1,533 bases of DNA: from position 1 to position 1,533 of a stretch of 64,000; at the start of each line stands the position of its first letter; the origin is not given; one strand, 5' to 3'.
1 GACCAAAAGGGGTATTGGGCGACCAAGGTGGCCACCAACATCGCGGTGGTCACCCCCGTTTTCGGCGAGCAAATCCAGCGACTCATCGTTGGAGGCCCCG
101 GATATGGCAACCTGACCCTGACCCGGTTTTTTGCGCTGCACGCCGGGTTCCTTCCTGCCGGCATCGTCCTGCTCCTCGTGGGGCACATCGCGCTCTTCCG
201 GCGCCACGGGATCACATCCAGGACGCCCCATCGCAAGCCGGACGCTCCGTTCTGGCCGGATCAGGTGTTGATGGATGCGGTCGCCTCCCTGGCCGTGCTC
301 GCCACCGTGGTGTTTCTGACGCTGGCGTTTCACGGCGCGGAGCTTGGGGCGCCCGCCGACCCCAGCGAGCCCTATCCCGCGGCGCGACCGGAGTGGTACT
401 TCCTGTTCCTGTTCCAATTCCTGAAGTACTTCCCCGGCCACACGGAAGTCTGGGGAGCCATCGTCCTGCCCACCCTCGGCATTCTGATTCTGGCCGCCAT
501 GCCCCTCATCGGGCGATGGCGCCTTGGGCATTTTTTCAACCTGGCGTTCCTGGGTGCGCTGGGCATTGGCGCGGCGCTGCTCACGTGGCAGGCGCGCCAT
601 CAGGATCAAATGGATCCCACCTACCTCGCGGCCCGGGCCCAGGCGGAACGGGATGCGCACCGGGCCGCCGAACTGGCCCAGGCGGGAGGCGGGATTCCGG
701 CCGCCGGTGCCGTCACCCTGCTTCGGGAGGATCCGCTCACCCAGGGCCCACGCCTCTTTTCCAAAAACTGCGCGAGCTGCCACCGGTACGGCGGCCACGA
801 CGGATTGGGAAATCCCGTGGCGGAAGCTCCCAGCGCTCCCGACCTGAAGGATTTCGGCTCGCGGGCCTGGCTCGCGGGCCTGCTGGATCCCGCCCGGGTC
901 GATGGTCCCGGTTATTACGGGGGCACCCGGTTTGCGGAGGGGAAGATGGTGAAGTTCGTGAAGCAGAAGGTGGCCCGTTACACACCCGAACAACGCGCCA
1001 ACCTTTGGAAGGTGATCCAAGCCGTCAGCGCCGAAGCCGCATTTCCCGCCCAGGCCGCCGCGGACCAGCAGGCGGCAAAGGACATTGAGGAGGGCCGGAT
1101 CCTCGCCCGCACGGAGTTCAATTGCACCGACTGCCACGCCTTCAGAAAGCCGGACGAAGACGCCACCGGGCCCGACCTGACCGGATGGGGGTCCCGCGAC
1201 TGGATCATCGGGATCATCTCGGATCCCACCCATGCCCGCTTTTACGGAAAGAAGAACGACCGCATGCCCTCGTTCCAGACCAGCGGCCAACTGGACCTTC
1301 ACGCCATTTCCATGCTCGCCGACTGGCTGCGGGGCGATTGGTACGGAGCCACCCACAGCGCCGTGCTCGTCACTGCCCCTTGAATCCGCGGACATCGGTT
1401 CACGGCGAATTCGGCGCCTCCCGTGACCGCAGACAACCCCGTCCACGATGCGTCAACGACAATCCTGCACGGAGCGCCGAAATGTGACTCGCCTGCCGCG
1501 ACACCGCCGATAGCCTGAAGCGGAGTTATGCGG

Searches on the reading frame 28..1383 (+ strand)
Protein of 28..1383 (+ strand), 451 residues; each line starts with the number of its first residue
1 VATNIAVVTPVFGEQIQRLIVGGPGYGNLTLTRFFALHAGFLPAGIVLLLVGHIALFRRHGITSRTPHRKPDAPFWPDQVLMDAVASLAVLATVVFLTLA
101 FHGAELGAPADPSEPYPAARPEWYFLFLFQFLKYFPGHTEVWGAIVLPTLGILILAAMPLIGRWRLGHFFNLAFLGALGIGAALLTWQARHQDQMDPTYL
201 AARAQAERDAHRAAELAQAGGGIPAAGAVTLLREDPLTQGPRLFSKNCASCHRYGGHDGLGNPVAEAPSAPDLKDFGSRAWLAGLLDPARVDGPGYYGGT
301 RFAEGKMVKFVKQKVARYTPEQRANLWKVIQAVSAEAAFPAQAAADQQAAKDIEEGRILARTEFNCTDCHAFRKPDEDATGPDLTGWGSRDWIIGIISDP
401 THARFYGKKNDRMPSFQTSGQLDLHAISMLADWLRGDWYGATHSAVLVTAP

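Call 100: search_protein_families(library=pfam, proteins=[window:28-1383:+], max_evalue=0.0001)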
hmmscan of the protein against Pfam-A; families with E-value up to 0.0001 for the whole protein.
window:28-1383:+ (451 aa): 5 families
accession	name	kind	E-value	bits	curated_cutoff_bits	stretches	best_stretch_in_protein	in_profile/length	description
PF13631.11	Cytochrom_B_N_2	-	1.6e-14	54.6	27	1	2-99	61-160/169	Cytochrome b(N-terminal)/b6/petB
PF00034.26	Cytochrom_C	-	1.5e-10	42.6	21.3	1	239-327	3-83/90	Cytochrome c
PF13442.11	Cytochrome_CBB3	-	1.1e-09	39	27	0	237-271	3-34/68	Cytochrome C oxidase, cbb3-type, subunit III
PF00033.24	Cytochrome_B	-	6.5e-07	29.8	27.2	1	3-60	132-188/189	Cytochrome b/b6/petB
PF00032.22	Cytochrom_B_C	-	2.3e-05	25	20.7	1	109-164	1-53/102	Cytochrome b(C-terminal)/b6/petD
